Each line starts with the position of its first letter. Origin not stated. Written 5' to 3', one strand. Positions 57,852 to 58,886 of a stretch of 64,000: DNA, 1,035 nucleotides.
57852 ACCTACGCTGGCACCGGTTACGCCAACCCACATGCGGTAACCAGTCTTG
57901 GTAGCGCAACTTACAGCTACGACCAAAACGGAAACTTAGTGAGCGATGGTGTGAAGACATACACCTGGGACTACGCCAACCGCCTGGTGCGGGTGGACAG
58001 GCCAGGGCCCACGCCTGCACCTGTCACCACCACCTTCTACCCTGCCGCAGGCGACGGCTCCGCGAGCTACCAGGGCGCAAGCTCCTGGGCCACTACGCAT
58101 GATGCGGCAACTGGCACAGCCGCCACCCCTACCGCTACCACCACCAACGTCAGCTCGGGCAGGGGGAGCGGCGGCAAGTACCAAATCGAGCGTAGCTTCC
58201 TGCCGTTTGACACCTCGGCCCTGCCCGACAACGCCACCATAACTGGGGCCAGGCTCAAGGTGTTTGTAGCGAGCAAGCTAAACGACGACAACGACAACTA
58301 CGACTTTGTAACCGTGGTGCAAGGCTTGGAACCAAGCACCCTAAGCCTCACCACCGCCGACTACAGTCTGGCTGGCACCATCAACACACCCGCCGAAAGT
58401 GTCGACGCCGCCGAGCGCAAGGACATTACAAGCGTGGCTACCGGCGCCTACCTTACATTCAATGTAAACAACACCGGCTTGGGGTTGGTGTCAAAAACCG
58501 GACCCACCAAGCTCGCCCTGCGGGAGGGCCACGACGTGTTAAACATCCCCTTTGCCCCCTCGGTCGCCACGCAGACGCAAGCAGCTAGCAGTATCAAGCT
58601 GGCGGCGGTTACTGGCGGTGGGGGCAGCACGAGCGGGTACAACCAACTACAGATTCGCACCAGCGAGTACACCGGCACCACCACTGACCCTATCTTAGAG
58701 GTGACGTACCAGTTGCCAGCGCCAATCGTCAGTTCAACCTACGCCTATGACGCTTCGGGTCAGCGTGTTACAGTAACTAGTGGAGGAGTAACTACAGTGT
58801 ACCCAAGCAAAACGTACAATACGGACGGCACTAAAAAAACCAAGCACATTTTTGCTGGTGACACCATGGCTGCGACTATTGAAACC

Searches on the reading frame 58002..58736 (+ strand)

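Call 8: search_protein_families(library=pfam, proteins=[window:58002-58736:+], max_evalue=10)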
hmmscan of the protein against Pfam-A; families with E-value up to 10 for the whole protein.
seq(245 aa): 1 family
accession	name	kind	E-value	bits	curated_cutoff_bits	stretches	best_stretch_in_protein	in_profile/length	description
PF00688.24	TGFb_propeptide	-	0.062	13.4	25.8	1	64-130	109-177/242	TGF-beta propeptide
